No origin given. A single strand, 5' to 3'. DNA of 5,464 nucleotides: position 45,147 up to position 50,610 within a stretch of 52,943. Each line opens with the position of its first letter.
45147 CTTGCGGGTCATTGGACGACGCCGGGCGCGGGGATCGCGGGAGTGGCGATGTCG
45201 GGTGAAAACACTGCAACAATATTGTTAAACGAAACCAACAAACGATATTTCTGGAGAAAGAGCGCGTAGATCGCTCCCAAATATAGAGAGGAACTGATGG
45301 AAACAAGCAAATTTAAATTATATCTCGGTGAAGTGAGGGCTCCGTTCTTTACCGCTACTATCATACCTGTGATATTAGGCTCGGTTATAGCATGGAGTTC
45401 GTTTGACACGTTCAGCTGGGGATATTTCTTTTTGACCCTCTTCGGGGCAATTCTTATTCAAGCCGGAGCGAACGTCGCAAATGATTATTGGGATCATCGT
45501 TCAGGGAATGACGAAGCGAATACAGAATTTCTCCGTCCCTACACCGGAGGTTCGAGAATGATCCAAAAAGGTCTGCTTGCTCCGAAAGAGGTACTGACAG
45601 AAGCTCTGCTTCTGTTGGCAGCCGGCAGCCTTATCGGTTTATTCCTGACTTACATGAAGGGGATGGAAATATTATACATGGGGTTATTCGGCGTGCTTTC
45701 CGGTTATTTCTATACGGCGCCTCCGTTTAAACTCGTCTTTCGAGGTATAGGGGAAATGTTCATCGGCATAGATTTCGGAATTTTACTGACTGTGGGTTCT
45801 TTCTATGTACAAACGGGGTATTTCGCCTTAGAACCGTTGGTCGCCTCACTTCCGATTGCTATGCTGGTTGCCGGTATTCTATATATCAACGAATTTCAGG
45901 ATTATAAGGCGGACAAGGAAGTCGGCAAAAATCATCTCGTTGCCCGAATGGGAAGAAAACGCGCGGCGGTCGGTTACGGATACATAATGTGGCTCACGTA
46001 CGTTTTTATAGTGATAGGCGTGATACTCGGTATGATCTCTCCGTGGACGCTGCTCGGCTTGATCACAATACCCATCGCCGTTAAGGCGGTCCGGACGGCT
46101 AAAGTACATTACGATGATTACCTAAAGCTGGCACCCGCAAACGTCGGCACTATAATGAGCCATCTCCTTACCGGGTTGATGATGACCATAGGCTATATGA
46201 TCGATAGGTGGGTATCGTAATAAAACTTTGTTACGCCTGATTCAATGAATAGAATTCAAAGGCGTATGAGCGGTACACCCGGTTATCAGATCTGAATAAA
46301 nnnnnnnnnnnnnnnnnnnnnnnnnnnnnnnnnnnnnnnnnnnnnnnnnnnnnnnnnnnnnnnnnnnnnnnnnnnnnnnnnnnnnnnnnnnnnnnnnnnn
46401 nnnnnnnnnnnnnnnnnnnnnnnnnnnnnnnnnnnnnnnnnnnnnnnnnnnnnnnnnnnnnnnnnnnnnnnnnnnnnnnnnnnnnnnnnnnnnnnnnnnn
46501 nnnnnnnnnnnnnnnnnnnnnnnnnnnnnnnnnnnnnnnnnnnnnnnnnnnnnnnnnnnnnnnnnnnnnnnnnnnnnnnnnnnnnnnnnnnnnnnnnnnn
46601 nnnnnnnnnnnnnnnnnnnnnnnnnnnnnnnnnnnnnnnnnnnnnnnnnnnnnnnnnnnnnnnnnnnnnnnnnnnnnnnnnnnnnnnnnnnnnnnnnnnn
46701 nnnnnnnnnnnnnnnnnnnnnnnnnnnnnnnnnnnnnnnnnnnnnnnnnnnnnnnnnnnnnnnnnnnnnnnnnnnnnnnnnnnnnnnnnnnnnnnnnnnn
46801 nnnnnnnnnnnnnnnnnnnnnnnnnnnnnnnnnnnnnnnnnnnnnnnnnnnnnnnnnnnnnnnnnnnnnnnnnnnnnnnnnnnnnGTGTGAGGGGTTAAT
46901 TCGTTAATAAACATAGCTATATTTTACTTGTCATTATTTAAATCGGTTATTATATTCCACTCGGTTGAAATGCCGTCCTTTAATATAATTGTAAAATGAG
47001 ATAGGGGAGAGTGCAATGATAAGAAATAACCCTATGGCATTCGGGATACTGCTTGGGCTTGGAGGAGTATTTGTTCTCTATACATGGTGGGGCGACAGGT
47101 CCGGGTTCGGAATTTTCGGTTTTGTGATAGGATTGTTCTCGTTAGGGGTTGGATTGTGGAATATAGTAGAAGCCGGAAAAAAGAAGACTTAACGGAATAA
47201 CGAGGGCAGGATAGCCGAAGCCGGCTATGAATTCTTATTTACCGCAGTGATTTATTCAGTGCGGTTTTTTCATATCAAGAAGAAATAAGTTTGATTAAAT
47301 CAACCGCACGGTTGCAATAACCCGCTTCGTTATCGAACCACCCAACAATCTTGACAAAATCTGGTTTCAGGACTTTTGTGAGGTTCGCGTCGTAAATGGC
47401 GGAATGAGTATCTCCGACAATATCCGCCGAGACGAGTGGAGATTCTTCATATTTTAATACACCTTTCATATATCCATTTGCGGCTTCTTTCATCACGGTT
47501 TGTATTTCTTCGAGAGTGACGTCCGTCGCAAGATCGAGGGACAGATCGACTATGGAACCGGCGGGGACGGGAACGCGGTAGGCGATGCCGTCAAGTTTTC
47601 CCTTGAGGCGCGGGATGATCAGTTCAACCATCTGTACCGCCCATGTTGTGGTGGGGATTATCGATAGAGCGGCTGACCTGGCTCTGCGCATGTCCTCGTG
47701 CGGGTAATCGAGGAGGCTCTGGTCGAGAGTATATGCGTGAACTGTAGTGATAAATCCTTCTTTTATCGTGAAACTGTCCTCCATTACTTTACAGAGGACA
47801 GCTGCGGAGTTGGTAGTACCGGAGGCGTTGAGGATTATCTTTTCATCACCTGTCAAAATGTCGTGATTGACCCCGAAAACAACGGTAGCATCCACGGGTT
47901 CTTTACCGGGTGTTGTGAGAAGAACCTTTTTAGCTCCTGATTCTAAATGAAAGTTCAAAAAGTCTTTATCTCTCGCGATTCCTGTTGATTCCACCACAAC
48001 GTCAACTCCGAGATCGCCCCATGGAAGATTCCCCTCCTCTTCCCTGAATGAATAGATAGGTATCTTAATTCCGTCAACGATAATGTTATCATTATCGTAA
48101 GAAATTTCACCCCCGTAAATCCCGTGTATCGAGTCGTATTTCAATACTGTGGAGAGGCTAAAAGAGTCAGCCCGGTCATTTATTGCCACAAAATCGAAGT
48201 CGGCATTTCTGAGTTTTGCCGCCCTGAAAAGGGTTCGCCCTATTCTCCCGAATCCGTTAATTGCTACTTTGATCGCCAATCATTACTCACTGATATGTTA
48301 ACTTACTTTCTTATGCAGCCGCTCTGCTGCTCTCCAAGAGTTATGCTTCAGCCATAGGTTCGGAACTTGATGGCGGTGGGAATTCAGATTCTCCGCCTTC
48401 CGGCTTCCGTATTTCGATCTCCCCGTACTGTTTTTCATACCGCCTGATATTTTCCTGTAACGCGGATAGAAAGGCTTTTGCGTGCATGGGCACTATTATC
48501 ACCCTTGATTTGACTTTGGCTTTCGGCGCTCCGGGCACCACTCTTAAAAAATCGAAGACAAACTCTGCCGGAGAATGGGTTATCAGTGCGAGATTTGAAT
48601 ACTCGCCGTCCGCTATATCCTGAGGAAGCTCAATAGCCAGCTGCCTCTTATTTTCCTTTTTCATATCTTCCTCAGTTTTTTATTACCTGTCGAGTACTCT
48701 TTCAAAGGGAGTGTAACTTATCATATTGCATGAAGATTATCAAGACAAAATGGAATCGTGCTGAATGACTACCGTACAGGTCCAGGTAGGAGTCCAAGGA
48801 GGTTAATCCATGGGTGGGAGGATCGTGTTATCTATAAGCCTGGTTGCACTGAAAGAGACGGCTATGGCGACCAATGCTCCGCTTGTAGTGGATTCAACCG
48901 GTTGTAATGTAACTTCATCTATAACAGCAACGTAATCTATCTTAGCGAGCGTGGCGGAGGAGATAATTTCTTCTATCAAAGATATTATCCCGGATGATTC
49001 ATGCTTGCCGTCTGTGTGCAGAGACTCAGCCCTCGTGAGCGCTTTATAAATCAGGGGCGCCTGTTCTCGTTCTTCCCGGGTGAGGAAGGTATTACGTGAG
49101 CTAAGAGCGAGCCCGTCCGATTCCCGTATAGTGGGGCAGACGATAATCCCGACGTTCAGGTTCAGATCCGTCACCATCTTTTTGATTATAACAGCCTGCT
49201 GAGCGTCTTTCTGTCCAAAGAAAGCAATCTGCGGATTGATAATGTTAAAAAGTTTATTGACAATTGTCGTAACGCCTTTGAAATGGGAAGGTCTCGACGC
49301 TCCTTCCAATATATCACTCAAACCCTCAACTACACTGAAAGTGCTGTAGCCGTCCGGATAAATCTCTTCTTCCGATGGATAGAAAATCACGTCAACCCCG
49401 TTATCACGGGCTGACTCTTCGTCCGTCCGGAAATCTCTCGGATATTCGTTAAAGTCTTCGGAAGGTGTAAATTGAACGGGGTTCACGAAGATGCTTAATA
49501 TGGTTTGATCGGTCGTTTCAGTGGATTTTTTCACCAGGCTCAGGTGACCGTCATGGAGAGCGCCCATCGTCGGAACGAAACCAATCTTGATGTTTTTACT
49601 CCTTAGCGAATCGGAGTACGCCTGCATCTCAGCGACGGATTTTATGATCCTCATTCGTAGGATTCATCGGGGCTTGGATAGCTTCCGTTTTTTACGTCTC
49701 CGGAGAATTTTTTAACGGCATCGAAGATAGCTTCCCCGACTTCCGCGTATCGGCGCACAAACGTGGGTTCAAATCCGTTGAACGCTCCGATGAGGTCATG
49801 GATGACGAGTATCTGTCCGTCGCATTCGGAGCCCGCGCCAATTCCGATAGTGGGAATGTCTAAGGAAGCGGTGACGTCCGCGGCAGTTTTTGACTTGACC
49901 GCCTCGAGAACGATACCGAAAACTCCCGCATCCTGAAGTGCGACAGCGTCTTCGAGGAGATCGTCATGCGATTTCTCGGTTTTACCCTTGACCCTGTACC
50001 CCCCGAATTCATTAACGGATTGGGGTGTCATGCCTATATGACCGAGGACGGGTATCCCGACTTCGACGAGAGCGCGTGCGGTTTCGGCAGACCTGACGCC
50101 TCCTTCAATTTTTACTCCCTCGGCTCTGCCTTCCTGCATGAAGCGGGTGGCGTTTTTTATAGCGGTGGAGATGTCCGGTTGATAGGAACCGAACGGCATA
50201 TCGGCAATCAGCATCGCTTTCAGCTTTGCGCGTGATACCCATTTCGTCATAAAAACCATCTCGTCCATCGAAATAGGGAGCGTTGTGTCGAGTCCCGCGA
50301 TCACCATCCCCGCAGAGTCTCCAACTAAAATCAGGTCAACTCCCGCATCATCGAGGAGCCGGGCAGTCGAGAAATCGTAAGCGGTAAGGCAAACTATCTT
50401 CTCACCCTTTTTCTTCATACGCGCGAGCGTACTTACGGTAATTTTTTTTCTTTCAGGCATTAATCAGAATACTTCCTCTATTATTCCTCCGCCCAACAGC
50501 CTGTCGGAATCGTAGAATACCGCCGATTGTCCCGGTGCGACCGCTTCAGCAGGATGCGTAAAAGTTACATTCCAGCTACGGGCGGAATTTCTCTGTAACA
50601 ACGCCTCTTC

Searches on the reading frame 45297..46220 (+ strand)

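Call 50: search_protein_families(library=pfam, proteins=[window:45297-46220:+], max_evalue=0.001)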
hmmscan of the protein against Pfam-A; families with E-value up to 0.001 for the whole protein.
window:45297-46220:+ (307 aa): 1 family
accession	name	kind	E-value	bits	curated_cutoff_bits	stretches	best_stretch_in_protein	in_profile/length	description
PF01040.23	UbiA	-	4.4e-34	118.3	34.2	1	22-263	2-226/250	UbiA prenyltransferase family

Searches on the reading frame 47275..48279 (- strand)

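Call 50: search_protein_families(library=pfam, proteins=[window:47275-48279:-], max_evalue=0.001)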
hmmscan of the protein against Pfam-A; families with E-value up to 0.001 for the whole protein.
window:47275-48279:- (334 aa): 2 families
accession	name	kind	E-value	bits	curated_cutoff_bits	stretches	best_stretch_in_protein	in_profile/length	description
PF02800.25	Gp_dh_C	-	6.7e-55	185.4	24.4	1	160-314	2-157/158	Glyceraldehyde 3-phosphate dehydrogenase, C-terminal domain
PF00044.30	Gp_dh_N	-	9.7e-31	106.5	31.7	1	3-104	1-100/101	Glyceraldehyde 3-phosphate dehydrogenase, NAD binding domain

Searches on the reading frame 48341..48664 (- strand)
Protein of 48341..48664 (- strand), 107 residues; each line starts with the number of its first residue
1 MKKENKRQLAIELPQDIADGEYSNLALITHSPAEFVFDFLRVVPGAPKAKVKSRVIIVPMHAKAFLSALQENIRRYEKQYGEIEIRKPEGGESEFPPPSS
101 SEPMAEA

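Call 50: search_protein_families(library=pfam, proteins=[window:48341-48664:-], max_evalue=0.001)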
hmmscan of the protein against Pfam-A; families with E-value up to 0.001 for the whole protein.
window:48341-48664:- (107 aa): 1 family
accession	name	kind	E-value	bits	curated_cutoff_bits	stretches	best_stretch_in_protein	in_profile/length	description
PF11950.13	DUF3467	-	6.6e-29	100.2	25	1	3-84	3-91/92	Protein of unknown function (DUF3467)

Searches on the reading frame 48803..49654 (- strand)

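Call 50: search_protein_families(library=pfam, proteins=[window:48803-49654:-], max_evalue=0.001)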
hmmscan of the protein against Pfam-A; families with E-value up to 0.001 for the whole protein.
window:48803-49654:- (283 aa): 1 family
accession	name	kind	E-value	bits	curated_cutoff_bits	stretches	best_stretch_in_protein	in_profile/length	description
PF02569.21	Pantoate_ligase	-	9.8e-103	343.4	20.7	1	2-277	1-267/268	Pantoate-beta-alanine ligase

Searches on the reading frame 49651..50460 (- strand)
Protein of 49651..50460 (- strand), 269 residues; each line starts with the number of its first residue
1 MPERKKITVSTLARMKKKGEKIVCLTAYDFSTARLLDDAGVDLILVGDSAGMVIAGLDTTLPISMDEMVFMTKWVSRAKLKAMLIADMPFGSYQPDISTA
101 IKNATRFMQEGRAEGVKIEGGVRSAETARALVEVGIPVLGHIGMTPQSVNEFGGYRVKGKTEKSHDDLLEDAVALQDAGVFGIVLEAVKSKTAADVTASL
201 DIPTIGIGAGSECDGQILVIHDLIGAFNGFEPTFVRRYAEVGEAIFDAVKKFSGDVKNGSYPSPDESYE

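Call 50: search_protein_families(library=pfam, proteins=[window:49651-50460:-], max_evalue=0.001)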
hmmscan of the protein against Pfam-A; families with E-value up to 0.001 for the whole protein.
window:49651-50460:- (269 aa): 2 families
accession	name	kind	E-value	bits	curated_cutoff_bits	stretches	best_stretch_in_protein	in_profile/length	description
PF02548.21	Pantoate_transf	-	3.7e-109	364.6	28.7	1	6-263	1-258/259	Ketopantoate hydroxymethyltransferase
PF13714.12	PEP_mutase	-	0.00015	21.9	31.5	1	13-123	2-108/240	Phosphoenolpyruvate phosphomutase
